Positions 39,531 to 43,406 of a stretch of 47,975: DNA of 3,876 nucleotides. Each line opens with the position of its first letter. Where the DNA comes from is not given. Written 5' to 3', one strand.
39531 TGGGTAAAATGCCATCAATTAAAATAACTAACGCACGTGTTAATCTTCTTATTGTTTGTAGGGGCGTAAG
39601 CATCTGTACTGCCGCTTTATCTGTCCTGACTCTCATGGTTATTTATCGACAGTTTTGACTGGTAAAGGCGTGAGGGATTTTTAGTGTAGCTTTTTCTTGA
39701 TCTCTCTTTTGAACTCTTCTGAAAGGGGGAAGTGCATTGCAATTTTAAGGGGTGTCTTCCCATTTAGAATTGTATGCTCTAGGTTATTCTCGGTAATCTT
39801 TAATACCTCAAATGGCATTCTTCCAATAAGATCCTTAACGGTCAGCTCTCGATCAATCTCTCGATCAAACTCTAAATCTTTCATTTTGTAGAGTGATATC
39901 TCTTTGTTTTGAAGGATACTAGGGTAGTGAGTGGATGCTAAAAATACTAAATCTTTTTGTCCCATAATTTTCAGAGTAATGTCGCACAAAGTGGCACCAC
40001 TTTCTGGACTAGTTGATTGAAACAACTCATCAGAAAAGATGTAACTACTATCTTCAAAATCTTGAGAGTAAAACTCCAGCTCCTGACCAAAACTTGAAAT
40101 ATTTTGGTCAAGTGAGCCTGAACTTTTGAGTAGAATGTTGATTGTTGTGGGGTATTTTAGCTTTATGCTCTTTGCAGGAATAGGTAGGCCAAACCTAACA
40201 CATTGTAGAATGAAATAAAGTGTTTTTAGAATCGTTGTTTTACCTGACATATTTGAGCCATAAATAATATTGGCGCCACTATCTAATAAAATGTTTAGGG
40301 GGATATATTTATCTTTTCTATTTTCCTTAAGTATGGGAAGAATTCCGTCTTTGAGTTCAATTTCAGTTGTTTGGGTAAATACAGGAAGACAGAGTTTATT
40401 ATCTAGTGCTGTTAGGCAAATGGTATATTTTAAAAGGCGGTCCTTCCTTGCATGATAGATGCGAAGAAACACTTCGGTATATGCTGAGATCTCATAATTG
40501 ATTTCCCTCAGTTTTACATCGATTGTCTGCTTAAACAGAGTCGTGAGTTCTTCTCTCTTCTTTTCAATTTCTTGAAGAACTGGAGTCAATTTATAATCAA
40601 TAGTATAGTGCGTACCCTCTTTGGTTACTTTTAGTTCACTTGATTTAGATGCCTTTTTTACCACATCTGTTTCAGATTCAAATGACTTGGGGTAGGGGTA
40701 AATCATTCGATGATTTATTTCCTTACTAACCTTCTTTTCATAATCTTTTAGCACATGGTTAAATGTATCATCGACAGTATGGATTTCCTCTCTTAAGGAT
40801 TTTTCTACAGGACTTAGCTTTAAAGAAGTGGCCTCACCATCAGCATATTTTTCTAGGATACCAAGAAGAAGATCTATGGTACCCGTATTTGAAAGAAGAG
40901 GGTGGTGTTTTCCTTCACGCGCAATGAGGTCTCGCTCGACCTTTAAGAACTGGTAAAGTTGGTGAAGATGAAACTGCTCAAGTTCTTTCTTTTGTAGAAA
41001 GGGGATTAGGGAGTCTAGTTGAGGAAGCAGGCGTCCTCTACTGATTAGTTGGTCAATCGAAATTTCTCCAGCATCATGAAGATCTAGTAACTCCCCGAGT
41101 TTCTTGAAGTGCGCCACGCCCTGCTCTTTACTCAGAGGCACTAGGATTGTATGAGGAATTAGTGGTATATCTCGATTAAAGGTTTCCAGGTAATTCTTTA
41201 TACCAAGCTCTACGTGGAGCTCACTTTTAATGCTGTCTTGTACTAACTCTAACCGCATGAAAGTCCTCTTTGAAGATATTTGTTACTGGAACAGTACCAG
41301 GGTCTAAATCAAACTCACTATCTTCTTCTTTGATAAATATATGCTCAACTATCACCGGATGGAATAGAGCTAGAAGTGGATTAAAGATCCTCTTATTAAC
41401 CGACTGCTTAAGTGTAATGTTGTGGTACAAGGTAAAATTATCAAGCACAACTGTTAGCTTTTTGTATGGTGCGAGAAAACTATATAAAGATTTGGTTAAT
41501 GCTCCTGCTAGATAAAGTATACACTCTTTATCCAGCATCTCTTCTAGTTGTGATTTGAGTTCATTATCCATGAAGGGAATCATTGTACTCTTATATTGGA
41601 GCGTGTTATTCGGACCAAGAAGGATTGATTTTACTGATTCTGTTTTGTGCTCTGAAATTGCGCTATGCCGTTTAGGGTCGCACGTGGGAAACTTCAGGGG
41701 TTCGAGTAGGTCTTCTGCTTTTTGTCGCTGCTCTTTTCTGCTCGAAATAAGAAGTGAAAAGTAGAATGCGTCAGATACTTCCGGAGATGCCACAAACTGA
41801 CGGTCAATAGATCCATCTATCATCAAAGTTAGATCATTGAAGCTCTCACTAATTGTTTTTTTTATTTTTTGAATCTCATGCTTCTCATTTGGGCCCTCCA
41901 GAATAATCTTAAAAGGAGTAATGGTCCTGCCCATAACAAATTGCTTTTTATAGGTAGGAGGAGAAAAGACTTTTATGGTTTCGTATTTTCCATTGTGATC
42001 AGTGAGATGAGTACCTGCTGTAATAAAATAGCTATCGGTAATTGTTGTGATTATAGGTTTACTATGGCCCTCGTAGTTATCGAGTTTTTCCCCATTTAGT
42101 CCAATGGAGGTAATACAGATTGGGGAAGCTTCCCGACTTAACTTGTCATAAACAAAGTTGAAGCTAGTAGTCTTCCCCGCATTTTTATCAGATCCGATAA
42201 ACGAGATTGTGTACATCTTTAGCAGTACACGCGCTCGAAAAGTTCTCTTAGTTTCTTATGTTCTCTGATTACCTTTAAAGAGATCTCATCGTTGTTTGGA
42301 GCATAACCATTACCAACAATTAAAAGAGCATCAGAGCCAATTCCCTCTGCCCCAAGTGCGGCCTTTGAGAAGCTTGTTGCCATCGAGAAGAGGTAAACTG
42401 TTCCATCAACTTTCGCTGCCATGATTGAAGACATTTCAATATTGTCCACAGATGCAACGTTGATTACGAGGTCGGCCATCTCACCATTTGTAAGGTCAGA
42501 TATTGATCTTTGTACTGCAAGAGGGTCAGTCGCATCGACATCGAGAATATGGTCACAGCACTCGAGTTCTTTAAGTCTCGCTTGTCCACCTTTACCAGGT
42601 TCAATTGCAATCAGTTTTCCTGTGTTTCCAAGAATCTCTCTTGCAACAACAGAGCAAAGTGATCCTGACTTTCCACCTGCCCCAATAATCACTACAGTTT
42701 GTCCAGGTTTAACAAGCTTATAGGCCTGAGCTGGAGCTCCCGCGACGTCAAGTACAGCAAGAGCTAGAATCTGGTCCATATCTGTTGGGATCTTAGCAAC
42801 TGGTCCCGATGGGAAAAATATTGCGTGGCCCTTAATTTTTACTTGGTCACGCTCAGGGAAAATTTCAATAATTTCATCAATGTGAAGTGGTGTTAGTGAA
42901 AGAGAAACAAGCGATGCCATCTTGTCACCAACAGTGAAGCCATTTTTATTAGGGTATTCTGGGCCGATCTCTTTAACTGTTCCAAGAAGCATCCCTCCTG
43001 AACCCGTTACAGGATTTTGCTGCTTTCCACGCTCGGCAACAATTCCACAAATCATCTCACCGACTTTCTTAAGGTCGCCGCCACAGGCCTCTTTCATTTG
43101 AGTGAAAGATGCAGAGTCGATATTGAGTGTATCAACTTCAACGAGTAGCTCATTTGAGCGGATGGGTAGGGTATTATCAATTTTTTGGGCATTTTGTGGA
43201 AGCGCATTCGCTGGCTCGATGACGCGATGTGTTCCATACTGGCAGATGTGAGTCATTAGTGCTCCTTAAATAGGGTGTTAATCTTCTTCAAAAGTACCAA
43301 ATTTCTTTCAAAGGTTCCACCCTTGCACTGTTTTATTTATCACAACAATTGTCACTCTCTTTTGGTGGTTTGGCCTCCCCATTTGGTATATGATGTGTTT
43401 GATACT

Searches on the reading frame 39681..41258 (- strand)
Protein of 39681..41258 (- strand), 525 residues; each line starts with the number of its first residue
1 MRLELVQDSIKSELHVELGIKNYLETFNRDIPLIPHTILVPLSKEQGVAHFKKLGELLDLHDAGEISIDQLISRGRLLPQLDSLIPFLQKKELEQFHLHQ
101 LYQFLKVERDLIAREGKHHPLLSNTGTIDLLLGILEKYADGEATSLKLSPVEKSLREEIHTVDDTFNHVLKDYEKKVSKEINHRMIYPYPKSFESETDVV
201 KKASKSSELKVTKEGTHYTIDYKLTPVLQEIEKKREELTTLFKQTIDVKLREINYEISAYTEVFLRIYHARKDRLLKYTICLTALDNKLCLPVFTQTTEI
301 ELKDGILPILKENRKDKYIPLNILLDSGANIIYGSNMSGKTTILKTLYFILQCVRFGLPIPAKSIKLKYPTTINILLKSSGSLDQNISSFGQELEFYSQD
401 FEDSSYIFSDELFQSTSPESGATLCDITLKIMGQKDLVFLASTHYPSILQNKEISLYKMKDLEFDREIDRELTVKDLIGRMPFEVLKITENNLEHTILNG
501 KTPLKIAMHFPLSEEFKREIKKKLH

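Call 14: search_protein_families(library=pfam, proteins=[window:39681-41258:-], max_evalue=0.001)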
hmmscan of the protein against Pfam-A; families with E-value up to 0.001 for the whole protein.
window:39681-41258:- (525 aa): 2 families
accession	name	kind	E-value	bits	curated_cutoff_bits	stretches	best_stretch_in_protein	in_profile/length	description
PF00488.27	MutS_V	-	1.1e-09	39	30.2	1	331-453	2-128/188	MutS domain V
PF13304.12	AAA_21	-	0.00054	20.5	27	1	330-405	2-83/304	AAA domain, putative AbiEii toxin, Type IV TA system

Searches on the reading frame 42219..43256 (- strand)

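Call 14: search_protein_families(library=pfam, proteins=[window:42219-43256:-], max_evalue=0.001)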
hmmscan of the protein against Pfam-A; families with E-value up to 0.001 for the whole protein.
window:42219-43256:- (345 aa): 1 family
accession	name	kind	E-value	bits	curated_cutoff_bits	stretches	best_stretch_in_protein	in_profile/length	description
PF00107.32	ADH_zinc_N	-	3.8e-07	30.5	31.8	1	208-292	12-90/129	Zinc-binding dehydrogenase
